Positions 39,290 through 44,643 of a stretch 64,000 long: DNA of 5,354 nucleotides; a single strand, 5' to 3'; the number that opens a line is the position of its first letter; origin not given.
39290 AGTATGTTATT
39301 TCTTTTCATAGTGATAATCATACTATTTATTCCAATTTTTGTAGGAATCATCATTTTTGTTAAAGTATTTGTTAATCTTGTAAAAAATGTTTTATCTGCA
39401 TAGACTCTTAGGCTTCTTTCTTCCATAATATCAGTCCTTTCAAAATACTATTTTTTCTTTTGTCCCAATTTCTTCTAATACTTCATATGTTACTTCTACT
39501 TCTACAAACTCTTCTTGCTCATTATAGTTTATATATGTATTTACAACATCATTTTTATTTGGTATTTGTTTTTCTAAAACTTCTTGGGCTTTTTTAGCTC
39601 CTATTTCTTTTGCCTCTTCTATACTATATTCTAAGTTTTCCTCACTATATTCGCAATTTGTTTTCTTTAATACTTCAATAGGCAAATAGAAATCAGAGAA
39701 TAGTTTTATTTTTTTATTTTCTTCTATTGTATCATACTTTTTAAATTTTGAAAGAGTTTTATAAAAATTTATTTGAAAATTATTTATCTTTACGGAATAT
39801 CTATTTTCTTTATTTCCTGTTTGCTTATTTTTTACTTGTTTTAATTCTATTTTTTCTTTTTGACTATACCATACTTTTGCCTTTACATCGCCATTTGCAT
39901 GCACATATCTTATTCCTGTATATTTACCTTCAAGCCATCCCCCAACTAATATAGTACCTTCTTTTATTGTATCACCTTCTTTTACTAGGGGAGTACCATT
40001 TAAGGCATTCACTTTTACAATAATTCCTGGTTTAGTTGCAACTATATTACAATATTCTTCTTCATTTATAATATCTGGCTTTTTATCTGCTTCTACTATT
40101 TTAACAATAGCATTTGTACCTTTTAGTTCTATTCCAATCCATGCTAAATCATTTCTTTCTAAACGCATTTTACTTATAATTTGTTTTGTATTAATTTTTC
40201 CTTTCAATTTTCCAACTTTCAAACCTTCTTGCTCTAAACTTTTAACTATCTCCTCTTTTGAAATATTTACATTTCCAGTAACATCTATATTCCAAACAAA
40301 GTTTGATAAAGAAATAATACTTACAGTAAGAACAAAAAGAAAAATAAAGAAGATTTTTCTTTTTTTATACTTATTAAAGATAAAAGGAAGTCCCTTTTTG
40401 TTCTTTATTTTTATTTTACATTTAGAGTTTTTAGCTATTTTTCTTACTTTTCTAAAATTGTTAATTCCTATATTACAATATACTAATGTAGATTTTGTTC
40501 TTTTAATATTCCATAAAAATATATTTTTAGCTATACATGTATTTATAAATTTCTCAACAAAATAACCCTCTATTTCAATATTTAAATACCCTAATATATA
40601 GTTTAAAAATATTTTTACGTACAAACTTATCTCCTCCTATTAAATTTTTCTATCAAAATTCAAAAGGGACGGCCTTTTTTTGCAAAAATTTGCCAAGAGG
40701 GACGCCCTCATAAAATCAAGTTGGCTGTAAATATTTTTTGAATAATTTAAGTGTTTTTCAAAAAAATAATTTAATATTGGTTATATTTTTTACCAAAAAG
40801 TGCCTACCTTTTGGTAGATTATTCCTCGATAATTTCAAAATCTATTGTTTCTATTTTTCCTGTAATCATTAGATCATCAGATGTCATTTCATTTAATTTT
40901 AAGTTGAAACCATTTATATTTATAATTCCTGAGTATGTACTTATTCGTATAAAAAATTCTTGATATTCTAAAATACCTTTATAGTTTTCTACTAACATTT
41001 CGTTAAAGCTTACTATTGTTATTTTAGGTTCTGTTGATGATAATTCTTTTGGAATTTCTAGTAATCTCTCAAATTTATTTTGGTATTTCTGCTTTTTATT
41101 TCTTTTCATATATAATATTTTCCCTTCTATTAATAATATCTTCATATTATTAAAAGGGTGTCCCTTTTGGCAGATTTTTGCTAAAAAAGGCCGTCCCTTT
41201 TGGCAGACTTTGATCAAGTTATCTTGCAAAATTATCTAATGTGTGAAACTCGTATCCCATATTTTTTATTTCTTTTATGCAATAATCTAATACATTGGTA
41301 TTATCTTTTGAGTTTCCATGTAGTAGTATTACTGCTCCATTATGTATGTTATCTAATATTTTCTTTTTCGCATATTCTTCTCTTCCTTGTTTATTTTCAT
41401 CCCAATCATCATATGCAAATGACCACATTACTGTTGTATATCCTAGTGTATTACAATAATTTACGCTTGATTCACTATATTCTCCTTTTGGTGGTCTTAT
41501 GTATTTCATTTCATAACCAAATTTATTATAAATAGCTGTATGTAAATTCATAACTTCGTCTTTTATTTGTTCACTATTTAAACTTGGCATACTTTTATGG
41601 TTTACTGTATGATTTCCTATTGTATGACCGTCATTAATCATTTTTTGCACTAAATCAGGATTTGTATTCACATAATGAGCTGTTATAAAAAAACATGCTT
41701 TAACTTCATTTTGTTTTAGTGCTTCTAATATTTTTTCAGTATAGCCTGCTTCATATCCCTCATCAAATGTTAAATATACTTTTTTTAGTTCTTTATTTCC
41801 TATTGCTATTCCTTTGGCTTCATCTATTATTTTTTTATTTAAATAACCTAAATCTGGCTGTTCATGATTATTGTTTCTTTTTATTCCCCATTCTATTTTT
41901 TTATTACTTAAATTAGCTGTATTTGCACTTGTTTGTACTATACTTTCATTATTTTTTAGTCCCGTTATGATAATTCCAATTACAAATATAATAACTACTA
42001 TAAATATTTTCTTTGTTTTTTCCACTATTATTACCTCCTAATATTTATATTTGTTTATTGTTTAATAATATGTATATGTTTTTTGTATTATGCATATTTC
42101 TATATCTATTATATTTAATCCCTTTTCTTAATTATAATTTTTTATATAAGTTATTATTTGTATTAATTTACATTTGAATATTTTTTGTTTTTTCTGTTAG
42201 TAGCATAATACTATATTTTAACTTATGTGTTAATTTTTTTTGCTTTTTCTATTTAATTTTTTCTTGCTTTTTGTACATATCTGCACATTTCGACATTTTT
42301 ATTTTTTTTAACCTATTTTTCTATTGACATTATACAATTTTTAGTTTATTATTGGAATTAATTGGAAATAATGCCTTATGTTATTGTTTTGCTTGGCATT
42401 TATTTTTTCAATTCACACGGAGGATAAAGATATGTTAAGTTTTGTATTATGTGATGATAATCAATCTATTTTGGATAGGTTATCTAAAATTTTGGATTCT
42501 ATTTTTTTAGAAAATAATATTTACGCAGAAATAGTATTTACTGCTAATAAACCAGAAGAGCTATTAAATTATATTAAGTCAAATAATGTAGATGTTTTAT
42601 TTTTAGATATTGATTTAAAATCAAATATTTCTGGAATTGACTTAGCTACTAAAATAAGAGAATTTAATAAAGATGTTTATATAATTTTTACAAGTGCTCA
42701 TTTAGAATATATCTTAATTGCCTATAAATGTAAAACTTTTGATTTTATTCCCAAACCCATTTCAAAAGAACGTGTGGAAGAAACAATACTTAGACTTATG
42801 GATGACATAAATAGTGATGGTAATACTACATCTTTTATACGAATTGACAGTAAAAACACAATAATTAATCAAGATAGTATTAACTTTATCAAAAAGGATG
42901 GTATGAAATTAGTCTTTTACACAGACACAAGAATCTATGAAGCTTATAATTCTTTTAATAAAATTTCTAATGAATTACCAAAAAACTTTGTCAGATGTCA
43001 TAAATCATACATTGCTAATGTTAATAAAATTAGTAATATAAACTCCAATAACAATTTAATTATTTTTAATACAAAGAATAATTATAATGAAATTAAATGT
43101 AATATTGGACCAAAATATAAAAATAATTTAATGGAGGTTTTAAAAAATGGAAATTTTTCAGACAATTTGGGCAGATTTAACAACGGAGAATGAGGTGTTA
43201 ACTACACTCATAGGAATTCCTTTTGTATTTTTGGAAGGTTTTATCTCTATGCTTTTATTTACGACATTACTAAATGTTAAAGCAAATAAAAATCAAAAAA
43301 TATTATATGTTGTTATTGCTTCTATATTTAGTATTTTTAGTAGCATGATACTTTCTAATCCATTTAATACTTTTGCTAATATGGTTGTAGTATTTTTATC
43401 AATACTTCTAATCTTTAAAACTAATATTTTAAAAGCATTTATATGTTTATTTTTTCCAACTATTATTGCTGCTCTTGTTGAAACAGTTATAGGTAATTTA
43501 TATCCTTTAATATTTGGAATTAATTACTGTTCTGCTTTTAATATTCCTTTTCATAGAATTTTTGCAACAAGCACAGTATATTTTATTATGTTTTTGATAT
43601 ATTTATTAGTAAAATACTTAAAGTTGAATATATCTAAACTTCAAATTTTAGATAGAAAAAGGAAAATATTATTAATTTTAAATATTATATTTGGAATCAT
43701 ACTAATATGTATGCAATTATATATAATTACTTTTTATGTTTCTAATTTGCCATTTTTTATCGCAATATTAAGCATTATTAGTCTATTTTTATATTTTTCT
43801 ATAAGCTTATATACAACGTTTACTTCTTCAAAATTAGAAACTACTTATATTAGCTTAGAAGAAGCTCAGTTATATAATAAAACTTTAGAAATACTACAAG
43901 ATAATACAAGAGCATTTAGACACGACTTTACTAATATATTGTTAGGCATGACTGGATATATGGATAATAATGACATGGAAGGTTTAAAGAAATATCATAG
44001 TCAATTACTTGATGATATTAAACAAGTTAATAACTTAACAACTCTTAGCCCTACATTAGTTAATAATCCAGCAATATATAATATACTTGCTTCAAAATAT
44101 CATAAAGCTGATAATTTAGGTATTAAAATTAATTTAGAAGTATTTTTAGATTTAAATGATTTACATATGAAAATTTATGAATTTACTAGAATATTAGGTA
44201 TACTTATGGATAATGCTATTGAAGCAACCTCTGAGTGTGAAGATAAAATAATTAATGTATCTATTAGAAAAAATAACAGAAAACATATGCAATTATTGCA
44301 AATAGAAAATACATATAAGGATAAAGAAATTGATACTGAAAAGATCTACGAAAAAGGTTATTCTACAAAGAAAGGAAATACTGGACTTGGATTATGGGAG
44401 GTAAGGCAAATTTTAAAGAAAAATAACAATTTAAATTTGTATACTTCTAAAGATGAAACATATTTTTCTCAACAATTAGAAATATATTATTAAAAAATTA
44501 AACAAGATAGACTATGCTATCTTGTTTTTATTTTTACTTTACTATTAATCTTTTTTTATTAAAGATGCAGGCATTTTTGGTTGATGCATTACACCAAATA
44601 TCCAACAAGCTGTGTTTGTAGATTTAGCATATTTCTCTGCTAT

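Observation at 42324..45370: Complete agr-type quorum-sensing locus with an unannotated AgrD encoding a novel autoinducing peptide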

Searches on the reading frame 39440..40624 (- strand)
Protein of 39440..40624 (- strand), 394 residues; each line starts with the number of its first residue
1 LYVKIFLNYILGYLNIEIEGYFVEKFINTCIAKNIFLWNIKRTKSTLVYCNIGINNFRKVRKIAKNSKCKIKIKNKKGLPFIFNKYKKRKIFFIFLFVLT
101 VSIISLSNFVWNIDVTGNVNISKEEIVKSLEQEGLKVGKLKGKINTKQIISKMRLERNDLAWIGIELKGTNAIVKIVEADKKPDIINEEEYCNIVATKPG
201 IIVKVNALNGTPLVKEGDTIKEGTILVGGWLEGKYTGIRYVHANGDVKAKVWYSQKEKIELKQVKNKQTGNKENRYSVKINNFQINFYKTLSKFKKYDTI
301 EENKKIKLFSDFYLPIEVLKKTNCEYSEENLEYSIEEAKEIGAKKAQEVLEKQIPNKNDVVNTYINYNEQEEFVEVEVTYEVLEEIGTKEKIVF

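Call 76: search_protein_families(library=pfam, proteins=[window:39440-40624:-], max_evalue=0.001)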
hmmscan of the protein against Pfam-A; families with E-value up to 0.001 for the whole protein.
window:39440-40624:- (394 aa): 1 family
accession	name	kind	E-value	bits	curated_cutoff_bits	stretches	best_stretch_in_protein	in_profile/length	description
PF06898.16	YqfD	-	1.3e-124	416.4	25.2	1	8-386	1-379/379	Putative stage IV sporulation protein YqfD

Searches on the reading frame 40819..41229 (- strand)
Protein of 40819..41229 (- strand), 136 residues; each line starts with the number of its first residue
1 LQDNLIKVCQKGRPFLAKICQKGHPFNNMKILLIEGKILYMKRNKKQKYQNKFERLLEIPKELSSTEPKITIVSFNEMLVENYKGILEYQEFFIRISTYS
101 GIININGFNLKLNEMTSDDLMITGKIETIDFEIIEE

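Call 76: search_protein_families(library=pfam, proteins=[window:40819-41229:-], max_evalue=0.001)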
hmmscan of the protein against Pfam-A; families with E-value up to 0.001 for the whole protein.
window:40819-41229:- (136 aa): 1 family
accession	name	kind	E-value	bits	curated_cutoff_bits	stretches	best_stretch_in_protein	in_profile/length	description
PF07873.16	YabP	-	5.8e-16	58.5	27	1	68-131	1-64/64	YabP family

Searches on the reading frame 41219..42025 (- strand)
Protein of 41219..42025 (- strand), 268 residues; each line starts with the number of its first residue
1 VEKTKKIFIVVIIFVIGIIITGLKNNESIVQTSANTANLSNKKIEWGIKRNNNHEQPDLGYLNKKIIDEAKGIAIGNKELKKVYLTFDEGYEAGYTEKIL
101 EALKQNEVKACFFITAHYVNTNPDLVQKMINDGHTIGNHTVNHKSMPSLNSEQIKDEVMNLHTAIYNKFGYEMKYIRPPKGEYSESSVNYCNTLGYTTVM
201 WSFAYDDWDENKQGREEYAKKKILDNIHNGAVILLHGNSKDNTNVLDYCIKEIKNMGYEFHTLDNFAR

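Call 76: search_protein_families(library=pfam, proteins=[window:41219-42025:-], max_evalue=0.001)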
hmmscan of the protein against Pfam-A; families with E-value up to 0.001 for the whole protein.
window:41219-42025:- (268 aa): 1 family
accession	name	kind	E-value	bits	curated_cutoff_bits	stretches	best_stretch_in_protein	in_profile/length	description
PF01522.26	Polysacc_deac_1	-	4.5e-36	124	23.1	1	78-199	4-124/124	Polysaccharide deacetylase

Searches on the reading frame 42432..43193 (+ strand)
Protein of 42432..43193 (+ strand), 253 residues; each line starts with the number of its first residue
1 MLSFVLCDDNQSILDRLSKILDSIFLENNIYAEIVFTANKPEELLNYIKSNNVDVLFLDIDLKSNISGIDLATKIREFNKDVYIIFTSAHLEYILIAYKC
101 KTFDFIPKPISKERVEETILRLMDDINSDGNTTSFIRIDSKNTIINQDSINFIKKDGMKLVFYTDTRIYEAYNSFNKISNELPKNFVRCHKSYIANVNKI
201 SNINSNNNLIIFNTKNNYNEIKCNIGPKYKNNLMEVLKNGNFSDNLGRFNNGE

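Call 3: search_protein_families(library=pfam, proteins=[window:42432-43193:+], max_evalue=1)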
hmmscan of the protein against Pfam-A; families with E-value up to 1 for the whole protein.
window:42432-43193:+ (253 aa): 3 families
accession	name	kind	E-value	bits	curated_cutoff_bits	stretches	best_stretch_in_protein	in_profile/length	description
PF00072.30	Response_reg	-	6.2e-17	62.2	30.2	1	5-119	2-110/111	Response regulator receiver domain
PF04397.21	LytTR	-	5.9e-16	58.9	22.6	1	143-237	4-97/98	LytTr DNA-binding domain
PF20274.4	cREC_REC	-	0.00078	20.5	27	1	35-79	15-60/88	Cyclic-phosphate processing Receiver domain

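Call 4: search_protein_families(library=ncbifam, proteins=[window:42432-43193:+], max_evalue=1)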
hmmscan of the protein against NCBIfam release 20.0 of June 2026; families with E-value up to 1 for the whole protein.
window:42432-43193:+ (253 aa): 40 families (the best 25 are shown)
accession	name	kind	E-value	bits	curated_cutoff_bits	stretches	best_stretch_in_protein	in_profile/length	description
NF046049.1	quorum_RR_AgrA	equivalog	3.5e-20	72.6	400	1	4-216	3-226/238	quorum-sensing response regulator AgrA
NF008677.0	PRK11697.1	equivalog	5.6e-19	68.4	246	1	1-209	1-209/238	two-component system response regulator BtsR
NF010684.1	PRK14084.1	equivalog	7.7e-19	68.4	375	1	27-210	21-227/254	response regulator transcription factor LytR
NF051870.1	NAssimRespRegNtrX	equivalog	1.5e-07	30.7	600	1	5-127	5-123/452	nitrogen assimilation response regulator NtrX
NF051850.1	RespRegRprY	equivalog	2e-07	30.6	370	1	4-124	7-121/234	response regulator transcription factor RprY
NF006623.1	PRK09191.1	subfamily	8.2e-07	29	240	1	33-121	163-250/258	PhyR family response regulator anti-anti-sigma factor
TIGR02956.1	TMAO_torS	equivalog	9.6e-07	27.3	676.5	1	35-132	728-829/967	TMAO reductase system sensor histidine kinase/response regulator TorS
NF001965.0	PRK00742.1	subfamily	3.1e-06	26.7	293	1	8-127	10-128/357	chemotaxis-specific protein-glutamate methyltransferase CheB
NF052445.1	RespRegMctR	equivalog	3.7e-06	26.5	300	1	3-119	3-115/205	two-component system response regulator MctR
NF041946.1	LuxO_transreg_Vib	equivalog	5.9e-06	25.3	800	1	39-133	27-122/463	quorum-sensing sigma-54 dependent transcriptional regulator LuxO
TIGR01818.1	ntrC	equivalog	9.1e-06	24.7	558.6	1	7-117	4-108/463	nitrogen regulation protein NR(I)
NF007982.1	PRK10710.1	equivalog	1.2e-05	25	380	1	39-142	38-144/235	envelope stress response regulator BaeR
NF008469.0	PRK11361.1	equivalog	1.4e-05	24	714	1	18-121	17-118/461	acetoacetate metabolism transcriptional regulator AtoC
NF007018.1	PRK09483.1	equivalog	2.1e-05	24.3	280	1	1-93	1-87/217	UvrY/SirA/GacA family response regulator transcription factor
NF033117.2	vanR_ACDEGLN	exception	2.2e-05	24.2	350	1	6-153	3-146/226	VanR-ABDEGLN family response regulator transcription factor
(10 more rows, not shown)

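Call 52: search_solved_structures(query=window:42432-43193:+, max_evalue=0.001)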
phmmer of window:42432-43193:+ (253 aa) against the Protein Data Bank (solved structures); distinct sequences matched with E-value up to 0.001: 17.
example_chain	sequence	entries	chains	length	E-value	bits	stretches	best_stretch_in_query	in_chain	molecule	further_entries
6m8o_A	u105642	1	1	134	6.4e-12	48.9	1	31-137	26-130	DNA-binding response regulator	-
2qv0_A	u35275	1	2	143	3.5e-10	43.3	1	28-123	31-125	Protein mrkE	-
4cbv_A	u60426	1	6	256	3.8e-09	39.9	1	14-221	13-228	COME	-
4mld_A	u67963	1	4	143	2.5e-08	37.2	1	14-119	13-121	Response regulator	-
4ml3_A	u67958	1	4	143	7.7e-08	35.6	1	14-119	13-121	Response regulator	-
4xqq_A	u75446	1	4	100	4.2e-06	29.9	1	139-217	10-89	Accessory gene regulator A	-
4xqj_A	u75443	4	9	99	4.4e-06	29.8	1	139-217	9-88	Accessory gene regulator A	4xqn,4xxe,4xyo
3bs1_A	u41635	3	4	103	5.1e-06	29.6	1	137-217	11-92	Accessory gene regulator protein A | Accessory gene regulator A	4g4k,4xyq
3a0u_A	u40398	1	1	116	7.5e-06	29.1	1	35-123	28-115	Response regulator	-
3a0r_B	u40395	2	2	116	7.7e-06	29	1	35-123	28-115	Response regulator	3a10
9xzo_A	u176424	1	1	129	1.1e-05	28.5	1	26-123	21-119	De novo protein M1X0B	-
6swf_A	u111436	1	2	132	5.7e-05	26.2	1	8-127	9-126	Two-component response regulator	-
6swb_A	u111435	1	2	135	7.6e-05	25.8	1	8-127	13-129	Two-component response regulator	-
3jte_A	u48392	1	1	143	0.00015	24.8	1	13-115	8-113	Response regulator receiver protein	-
2qr3_A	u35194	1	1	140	0.00026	24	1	4-124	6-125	Two-component system response regulator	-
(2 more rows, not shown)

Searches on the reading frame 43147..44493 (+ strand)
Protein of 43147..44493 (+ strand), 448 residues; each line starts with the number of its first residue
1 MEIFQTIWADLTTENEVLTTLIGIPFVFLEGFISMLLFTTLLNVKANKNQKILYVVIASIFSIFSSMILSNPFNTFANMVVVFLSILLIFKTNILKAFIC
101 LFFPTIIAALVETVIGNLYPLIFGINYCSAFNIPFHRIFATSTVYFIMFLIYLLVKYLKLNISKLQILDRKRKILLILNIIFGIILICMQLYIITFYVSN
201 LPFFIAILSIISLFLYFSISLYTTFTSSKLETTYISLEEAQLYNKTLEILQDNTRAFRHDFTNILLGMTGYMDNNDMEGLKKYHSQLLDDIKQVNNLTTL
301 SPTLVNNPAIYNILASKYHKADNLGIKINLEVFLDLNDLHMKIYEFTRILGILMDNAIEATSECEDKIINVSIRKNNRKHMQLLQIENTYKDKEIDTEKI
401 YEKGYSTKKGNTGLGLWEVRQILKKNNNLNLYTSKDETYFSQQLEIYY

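Call 3: search_protein_families(library=pfam, proteins=[window:43147-44493:+], max_evalue=1)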
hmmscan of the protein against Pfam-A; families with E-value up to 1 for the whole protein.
window:43147-44493:+ (448 aa): 3 families
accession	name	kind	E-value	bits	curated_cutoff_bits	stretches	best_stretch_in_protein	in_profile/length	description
PF14501.12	HATPase_c_5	-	8.5e-18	64.6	22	1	341-446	1-101/102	GHKL domain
PF02518.31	HATPase_c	-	8.6e-06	26.6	26.4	1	346-431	6-93/111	Histidine kinase-, DNA gyrase B-, and HSP90-like ATPase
PF14689.11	SPOB_a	-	0.025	14.6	28.1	1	250-297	12-59/62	Sensor_kinase_SpoOB-type, alpha-helical domain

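Call 4: search_protein_families(library=ncbifam, proteins=[window:43147-44493:+], max_evalue=1)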
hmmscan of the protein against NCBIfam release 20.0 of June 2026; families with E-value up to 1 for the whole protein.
window:43147-44493:+ (448 aa): 6 families
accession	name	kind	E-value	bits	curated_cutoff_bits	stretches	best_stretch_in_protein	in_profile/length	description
NF046015.1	HisKinAgrCStaph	equivalog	7.9e-35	120.8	500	1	34-443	6-413/414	quorum-sensing sensor histidine kinase AgrC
NF008298.1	PRK11086.1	subfamily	6.7e-17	61.1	520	1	251-445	330-522/529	DcuS/MalK family sensor histidine kinase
NF038334.1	malate_HK_MalK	exception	4.4e-11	42.1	800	1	252-438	331-517/533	malate sensor histidine kinase MalK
NF048010.1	SfplDhtActHpsHDes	equivalog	0.0013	17.7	430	1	261-351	160-250/298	(2S)-3-sulfopropanediol dehydratase activating enzyme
NF007688.0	PRK10364.1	equivalog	0.0016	17.3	479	1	320-427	326-430/460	two-component system sensor histidine kinase ZraS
TIGR04395.1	cutC_activ_rSAM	equivalog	0.99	8.6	360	1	257-350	154-245/309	choline TMA-lyase-activating enzyme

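Call 51: search_solved_structures(query=window:43147-44493:+, max_evalue=0.01, show_alignments=1)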
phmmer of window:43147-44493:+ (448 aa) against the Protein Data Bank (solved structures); distinct sequences matched with E-value up to 0.01: 2.
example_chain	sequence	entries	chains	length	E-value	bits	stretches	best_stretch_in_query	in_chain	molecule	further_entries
6e52_A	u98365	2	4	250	2.7e-21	79.5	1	238-446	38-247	Staphylococcus aureus AgrC histidine kinase module fused to Saccharomyces cerevisiae GCN4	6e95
4bxi_A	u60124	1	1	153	5.5e-13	52.1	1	310-446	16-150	ACCESSORY GENE REGULATOR PROTEIN C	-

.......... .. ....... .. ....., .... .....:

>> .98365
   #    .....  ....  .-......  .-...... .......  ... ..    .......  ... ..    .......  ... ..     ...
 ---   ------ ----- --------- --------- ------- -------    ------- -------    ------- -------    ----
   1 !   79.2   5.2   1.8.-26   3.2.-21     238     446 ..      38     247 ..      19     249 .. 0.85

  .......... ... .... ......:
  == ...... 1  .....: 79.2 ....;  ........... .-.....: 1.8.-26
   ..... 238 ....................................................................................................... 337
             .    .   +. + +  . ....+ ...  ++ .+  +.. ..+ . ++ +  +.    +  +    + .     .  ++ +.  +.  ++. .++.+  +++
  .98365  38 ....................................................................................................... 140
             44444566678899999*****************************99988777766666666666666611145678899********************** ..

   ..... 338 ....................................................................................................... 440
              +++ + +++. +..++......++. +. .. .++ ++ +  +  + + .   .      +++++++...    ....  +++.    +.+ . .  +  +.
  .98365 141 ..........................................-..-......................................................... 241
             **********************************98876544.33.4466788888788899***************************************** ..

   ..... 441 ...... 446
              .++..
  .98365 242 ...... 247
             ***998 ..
